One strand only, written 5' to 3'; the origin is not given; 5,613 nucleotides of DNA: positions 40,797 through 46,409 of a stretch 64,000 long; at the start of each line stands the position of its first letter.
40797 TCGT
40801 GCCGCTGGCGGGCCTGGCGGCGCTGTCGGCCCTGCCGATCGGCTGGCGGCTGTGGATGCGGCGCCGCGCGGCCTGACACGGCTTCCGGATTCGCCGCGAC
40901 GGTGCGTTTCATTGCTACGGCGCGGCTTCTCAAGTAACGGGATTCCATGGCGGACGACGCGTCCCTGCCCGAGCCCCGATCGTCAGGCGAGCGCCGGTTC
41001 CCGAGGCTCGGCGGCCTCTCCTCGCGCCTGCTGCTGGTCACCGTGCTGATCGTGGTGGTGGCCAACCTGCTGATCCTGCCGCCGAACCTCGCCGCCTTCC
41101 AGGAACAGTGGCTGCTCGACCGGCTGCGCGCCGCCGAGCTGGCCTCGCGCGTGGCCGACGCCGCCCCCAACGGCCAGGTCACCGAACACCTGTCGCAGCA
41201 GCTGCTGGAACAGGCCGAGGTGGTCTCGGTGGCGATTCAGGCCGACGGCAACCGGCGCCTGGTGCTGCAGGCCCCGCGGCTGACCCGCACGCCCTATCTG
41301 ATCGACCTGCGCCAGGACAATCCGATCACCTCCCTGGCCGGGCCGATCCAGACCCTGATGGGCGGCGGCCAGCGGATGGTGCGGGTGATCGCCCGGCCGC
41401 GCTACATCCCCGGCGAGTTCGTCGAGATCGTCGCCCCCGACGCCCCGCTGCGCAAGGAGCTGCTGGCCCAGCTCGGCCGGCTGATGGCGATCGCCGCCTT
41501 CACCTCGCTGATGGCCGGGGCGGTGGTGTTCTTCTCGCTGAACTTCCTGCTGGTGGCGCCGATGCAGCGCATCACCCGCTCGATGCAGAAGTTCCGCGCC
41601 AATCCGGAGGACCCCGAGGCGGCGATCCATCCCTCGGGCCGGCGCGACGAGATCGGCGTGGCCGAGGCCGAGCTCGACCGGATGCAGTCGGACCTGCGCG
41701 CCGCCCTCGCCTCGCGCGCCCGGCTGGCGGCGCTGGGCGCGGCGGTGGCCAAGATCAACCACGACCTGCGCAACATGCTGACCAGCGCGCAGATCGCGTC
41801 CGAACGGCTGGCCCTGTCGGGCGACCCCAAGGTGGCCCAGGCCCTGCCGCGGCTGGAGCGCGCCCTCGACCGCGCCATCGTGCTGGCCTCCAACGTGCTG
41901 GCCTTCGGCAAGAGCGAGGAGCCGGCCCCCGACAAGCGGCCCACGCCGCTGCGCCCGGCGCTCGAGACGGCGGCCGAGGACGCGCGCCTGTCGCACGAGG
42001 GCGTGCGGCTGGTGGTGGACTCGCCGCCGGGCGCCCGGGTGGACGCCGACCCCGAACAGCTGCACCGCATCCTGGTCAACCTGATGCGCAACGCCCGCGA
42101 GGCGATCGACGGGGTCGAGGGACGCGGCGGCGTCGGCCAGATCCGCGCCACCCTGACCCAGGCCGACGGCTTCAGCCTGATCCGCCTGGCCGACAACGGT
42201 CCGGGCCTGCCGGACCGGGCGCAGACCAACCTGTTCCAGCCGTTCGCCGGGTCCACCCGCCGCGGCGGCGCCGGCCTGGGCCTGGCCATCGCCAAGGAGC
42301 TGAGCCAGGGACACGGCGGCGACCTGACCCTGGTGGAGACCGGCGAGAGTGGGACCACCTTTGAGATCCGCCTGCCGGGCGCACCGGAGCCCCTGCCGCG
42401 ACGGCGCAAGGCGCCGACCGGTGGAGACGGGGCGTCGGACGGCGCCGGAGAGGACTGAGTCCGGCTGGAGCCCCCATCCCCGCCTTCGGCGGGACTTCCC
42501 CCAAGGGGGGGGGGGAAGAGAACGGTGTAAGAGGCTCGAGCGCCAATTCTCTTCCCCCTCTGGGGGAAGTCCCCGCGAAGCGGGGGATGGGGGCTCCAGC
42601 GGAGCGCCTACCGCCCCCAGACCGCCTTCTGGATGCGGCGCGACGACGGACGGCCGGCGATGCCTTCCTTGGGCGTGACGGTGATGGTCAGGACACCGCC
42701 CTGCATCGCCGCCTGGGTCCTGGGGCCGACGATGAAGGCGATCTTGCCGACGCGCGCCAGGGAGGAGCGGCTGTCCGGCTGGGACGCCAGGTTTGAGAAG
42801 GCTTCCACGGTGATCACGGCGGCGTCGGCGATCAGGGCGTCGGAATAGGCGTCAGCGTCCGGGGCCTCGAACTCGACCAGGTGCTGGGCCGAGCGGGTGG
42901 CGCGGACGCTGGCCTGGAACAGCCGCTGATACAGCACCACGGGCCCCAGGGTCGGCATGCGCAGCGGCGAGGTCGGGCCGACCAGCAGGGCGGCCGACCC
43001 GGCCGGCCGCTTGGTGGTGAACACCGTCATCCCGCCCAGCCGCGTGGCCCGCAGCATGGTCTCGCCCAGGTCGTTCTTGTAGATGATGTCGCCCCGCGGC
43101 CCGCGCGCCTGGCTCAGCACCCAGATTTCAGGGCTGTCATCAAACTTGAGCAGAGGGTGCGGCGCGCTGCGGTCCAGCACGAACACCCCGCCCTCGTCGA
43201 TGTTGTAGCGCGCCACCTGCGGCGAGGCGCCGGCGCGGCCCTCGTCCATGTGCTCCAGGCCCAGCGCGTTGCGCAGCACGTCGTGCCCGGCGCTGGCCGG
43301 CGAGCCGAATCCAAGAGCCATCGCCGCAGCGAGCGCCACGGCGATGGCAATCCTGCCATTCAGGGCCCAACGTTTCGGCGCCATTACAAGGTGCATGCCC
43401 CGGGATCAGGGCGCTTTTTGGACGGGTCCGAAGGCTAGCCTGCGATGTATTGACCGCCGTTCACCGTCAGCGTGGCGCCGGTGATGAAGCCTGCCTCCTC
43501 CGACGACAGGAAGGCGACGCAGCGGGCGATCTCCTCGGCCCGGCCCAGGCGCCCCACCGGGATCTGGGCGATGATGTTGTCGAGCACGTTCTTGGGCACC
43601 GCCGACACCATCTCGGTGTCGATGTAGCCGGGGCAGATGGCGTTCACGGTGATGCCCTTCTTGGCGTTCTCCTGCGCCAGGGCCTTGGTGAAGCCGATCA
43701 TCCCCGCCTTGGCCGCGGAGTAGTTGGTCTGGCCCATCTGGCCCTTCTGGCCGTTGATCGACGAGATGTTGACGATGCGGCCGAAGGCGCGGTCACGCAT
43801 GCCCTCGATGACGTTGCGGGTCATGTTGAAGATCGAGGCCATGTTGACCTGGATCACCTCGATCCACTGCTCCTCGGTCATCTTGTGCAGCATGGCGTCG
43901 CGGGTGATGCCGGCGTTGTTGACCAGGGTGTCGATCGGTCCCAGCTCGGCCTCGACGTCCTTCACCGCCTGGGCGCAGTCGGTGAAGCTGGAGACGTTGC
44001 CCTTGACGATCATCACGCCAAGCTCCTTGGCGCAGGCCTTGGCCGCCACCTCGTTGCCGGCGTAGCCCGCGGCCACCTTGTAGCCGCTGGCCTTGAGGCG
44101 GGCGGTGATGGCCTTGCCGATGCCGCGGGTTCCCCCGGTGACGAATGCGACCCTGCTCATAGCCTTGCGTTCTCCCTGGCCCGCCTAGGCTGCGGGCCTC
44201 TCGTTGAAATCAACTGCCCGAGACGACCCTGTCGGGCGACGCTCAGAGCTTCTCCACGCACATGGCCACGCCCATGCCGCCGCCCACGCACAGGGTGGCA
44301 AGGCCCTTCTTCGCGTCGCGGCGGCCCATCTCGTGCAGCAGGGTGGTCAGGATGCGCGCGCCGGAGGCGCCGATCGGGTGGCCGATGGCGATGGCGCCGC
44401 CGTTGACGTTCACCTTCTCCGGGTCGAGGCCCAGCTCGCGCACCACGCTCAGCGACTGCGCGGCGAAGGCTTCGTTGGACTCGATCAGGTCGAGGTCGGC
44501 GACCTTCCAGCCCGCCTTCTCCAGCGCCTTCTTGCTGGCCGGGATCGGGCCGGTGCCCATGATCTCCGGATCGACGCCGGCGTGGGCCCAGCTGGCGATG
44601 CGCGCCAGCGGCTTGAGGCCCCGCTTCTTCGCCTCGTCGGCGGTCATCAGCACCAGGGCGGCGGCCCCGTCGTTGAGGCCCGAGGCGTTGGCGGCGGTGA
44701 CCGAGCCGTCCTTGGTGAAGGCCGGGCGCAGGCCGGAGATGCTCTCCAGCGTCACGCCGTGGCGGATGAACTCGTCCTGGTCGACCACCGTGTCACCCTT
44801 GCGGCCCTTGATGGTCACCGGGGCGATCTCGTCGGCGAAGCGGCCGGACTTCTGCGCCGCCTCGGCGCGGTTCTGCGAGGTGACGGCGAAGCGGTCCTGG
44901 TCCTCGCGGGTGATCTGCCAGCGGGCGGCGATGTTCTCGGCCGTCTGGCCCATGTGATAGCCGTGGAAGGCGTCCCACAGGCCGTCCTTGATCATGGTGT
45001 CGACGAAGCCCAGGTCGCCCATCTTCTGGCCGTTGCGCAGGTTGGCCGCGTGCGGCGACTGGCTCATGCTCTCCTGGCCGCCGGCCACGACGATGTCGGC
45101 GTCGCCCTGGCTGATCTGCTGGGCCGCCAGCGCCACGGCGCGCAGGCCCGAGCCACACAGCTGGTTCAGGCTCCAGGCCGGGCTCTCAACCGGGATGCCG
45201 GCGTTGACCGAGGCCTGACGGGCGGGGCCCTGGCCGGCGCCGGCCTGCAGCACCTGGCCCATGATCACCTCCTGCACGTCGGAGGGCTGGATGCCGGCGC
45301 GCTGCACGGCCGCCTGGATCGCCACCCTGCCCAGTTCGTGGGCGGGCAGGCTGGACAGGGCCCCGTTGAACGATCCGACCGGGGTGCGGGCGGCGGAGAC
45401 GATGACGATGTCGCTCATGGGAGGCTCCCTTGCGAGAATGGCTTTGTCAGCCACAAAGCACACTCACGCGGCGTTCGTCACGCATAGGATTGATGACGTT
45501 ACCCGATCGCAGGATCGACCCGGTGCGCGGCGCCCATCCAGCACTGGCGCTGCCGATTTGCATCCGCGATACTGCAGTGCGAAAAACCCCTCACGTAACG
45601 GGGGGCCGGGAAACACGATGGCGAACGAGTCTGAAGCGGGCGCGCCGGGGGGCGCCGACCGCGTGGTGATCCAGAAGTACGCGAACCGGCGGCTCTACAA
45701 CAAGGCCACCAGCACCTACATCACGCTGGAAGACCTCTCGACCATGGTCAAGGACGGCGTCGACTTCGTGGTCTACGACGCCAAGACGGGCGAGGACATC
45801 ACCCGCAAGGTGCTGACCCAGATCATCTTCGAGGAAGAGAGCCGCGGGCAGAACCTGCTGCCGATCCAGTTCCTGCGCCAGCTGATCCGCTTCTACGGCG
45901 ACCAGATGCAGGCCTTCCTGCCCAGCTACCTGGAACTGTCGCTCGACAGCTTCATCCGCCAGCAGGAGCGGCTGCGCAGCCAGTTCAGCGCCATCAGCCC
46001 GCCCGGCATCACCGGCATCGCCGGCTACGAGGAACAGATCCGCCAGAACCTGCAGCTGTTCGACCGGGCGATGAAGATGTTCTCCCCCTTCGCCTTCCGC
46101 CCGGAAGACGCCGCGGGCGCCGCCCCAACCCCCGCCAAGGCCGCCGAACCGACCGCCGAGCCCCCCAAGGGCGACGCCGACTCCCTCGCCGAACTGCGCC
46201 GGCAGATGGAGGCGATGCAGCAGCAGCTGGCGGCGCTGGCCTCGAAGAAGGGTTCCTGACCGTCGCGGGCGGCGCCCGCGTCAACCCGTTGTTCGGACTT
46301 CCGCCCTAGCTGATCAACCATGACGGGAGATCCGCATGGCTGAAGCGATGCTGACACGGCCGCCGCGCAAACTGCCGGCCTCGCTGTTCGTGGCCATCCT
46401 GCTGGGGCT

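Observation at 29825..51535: Five copies of a ~140-150 bp composite palindromic intergenic element with covarying hairpins (UUCG/GAAG-type loops)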

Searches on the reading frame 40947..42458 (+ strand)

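Call 35: search_protein_families(library=pfam, proteins=[window:40947-42458:+], max_evalue=0.00001)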
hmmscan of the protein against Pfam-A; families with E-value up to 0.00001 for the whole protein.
window:40947-42458:+ (503 aa): 2 families
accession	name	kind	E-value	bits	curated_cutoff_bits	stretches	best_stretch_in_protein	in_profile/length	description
PF02518.31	HATPase_c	-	1.6e-20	74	26.4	1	368-477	2-108/111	Histidine kinase-, DNA gyrase B-, and HSP90-like ATPase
PF00512.31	HisKA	-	3e-06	27.6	26.9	0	264-325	3-65/66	His Kinase A (phospho-acceptor) domain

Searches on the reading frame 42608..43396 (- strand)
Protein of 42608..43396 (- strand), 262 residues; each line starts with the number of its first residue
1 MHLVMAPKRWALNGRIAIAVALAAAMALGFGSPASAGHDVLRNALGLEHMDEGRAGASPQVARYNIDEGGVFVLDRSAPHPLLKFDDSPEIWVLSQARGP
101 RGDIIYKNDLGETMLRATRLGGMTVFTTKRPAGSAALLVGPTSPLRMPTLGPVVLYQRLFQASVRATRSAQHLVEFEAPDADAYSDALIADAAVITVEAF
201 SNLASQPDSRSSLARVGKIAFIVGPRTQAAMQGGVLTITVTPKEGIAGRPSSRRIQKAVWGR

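Call 35: search_protein_families(library=pfam, proteins=[window:42608-43396:-], max_evalue=0.00001)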
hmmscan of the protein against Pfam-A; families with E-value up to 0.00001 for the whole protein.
window:42608-43396:- (262 aa): 1 family
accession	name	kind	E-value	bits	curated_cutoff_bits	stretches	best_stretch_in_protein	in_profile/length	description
PF16252.10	DUF4908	-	1.4e-70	237.8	25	1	41-258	2-222/223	Domain of unknown function (DUF4908)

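Call 76: find_homologous_proteins(query=window:42608-43396:-, max_evalue=1e-60)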
Query window:42608-43396:- (262 aa): 291 proteins with E <= 1e-60 among 8000 candidates; the best 120 are listed.
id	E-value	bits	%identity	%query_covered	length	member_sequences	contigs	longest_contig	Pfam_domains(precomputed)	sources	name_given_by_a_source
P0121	1.9e-148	511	90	100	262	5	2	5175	PF16252.10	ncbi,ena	-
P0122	2.2e-148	511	90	98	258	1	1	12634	PF16252.10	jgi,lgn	-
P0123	1.6e-136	472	84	100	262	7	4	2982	PF16252.10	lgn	-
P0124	6.9e-135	467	86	98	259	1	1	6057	PF16252.10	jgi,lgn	jgi:hypothetical protein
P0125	3.1e-131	455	82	100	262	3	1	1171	PF16252.10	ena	-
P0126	8.4e-126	437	81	100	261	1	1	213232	PF16252.10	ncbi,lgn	-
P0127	2.6e-122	425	78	100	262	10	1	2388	PF16252.10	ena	-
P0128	2.1e-98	347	66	98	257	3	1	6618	PF16252.10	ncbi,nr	ncbi:MAG TPA: DUF4908 domain-containing protein [Caulobacteraceae bacterium]|nr:DUF4908 domain-conta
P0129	4.1e-98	346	65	98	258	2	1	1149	PF16252.10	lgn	-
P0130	3.7e-96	340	63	97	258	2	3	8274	PF16252.10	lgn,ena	-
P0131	4.2e-92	326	62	97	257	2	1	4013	PF16252.10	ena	-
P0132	2.0e-91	324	64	98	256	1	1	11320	PF16252.10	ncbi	ncbi:MAG: DUF4908 domain-containing protein [Caulobacteraceae bacterium]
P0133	5.6e-90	319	62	99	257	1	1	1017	PF16252.10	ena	-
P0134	6.7e-89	316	62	98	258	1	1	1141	PF16252.10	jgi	jgi:hypothetical protein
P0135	1.8e-86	308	61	99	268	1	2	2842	PF16252.10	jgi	jgi:hypothetical protein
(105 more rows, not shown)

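Call 77: find_encoding_contigs(protein=P0122, flank=2500, max_places=2)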
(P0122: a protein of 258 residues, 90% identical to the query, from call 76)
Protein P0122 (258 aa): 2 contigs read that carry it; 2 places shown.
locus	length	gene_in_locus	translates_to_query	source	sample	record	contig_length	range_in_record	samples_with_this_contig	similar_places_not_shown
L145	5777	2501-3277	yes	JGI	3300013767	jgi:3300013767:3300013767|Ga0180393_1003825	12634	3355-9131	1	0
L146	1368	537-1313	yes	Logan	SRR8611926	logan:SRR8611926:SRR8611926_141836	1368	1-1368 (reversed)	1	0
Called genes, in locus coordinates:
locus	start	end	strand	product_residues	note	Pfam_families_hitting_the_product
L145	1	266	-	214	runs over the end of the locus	PF07879:PHB_acc_N, PF05233:PHB_acc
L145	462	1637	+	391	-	PF00108:Thiolase_N, PF22691:Thiolase_C_1 (faint), PF00109:ketoacyl-synt (weak), PF02803:Thiolase_C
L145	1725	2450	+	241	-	PF00106:adh_short, PF01370:Epimerase (weak), PF08659:KR, PF13460:NAD_binding_10, PF13561:adh_short_C2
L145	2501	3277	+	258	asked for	PF16252:DUF4908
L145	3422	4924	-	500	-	PF00512:HisKA (weak), PF02518:HATPase_c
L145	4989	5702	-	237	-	PF09335:VTT_dom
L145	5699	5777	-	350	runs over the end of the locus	PF01180:DHO_dh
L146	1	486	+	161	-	?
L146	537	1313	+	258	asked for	PF16252:DUF4908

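Call 78: find_encoding_contigs(protein=P0121, flank=2500, max_places=2)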
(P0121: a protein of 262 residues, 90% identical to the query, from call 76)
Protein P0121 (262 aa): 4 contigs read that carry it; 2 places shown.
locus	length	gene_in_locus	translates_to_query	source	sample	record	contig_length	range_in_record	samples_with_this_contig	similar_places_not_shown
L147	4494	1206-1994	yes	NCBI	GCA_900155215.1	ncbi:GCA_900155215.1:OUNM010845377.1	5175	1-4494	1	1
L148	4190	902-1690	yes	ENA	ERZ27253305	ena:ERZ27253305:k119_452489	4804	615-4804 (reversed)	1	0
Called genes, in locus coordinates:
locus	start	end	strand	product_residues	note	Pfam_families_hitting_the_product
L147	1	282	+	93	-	?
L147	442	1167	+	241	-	PF00106:adh_short, PF01370:Epimerase (weak), PF08659:KR, PF13460:NAD_binding_10, PF13561:adh_short_C2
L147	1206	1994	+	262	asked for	PF16252:DUF4908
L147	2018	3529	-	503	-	PF00512:HisKA (weak), PF02518:HATPase_c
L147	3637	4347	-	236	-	PF09335:VTT_dom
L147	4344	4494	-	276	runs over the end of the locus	?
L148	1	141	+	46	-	?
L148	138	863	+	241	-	PF00106:adh_short, PF01370:Epimerase (weak), PF08659:KR, PF13460:NAD_binding_10, PF13561:adh_short_C2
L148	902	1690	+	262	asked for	PF16252:DUF4908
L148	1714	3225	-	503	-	PF00512:HisKA (weak), PF02518:HATPase_c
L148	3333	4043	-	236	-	PF09335:VTT_dom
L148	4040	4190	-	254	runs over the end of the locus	?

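Call 79: find_encoding_contigs(protein=P0124, flank=2500, max_places=2)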
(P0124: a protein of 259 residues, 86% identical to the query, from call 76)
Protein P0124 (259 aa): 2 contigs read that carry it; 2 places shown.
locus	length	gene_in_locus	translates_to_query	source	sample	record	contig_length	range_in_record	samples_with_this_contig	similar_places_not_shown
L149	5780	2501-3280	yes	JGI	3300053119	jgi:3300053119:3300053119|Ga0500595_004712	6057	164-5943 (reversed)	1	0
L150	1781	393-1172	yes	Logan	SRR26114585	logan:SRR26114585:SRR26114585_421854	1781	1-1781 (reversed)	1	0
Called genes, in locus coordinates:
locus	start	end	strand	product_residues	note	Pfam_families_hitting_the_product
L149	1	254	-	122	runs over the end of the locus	?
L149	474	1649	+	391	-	PF00108:Thiolase_N, PF22691:Thiolase_C_1 (faint), PF00109:ketoacyl-synt (weak), PF02803:Thiolase_C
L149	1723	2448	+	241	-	PF00106:adh_short, PF01370:Epimerase (weak), PF08659:KR, PF13460:NAD_binding_10, PF13561:adh_short_C2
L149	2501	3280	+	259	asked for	PF16252:DUF4908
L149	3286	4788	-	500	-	PF00512:HisKA (weak), PF02518:HATPase_c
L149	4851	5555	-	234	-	PF09335:VTT_dom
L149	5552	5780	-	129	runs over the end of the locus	?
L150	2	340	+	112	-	?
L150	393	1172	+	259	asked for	PF16252:DUF4908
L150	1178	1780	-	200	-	?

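Call 80: find_encoding_contigs(protein=P0126, flank=2500, max_places=2)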
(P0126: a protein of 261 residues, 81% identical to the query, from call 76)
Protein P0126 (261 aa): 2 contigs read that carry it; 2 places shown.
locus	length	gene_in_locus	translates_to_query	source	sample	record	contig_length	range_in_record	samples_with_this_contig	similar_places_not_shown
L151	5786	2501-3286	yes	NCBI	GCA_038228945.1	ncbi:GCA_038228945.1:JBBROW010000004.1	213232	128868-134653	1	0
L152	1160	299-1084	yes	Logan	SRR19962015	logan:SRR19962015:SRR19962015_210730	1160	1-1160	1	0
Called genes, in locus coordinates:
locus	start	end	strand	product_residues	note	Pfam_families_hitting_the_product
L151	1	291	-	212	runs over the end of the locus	PF07879:PHB_acc_N, PF05233:PHB_acc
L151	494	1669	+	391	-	PF00108:Thiolase_N, PF00109:ketoacyl-synt (weak), PF02803:Thiolase_C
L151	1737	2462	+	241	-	PF00106:adh_short, PF01370:Epimerase (weak), PF08659:KR, PF13460:NAD_binding_10, PF13561:adh_short_C2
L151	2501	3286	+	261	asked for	PF16252:DUF4908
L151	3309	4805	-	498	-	PF00512:HisKA (weak), PF02518:HATPase_c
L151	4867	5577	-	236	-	PF09335:VTT_dom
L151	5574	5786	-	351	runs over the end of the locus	PF01180:DHO_dh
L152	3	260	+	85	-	?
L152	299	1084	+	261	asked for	PF16252:DUF4908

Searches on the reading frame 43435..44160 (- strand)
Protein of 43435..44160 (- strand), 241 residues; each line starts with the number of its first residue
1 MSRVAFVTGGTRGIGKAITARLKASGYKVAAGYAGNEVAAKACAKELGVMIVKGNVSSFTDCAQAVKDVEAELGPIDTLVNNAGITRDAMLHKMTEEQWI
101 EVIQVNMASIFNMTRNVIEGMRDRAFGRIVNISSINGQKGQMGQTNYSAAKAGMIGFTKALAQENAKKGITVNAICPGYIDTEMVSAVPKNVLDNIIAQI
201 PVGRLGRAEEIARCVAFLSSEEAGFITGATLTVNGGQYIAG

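Call 57: search_protein_families(library=pfam, proteins=[window:43435-44160:-], max_evalue=0.00001)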
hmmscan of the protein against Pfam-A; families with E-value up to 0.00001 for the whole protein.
window:43435-44160:- (241 aa): 5 families
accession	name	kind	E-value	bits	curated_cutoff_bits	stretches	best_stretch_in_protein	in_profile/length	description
PF13561.12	adh_short_C2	-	1.6e-62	211.6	27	1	12-236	6-234/236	Enoyl-(Acyl carrier protein) reductase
PF00106.31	adh_short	-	1.8e-59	200.9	26.6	1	4-189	2-191/195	short chain dehydrogenase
PF08659.16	KR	-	5.9e-18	65.9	22.6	1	6-175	4-173/180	KR domain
PF13460.12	NAD_binding_10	-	1e-07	32.4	27.2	1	9-178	1-144/184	NAD(P)H-binding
PF01370.27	Epimerase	-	6.3e-07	29.5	20.9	1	6-178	2-176/240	NAD dependent epimerase/dehydratase family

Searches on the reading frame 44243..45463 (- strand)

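Call 57: search_protein_families(library=pfam, proteins=[window:44243-45463:-], max_evalue=0.00001)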
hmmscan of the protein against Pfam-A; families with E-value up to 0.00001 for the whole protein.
window:44243-45463:- (406 aa): 3 families
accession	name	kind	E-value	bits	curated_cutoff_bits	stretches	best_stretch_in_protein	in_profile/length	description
PF00108.29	Thiolase_N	-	2.9e-107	358.3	26.4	1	19-275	1-259/260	Thiolase, N-terminal domain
PF02803.24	Thiolase_C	-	6.9e-55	184.4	27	1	283-405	1-123/123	Thiolase, C-terminal domain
PF22691.2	Thiolase_C_1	-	2.7e-06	27.6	28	0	308-346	22-60/144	Thiolase C-terminal domain-like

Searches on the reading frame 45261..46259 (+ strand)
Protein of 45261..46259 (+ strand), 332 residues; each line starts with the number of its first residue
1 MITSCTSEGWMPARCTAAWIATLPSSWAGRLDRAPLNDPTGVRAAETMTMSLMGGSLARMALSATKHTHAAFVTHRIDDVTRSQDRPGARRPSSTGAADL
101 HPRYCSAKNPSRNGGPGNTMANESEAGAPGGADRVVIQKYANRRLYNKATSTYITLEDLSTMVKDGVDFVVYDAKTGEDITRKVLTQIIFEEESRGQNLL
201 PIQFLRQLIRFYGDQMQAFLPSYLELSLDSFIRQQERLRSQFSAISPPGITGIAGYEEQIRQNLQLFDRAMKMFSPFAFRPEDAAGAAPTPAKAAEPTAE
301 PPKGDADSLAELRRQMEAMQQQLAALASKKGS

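Call 57: search_protein_families(library=pfam, proteins=[window:45261-46259:+], max_evalue=0.00001)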
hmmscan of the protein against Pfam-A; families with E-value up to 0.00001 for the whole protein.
window:45261-46259:+ (332 aa): 2 families
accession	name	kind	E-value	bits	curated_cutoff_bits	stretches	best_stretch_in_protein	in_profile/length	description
PF07879.16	PHB_acc_N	-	7.6e-28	96.8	25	1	136-196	1-61/61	PHB/PHA accumulation regulator DNA-binding domain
PF05233.18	PHB_acc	-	1e-16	61.1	27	1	200-239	1-40/40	PHB accumulation regulatory domain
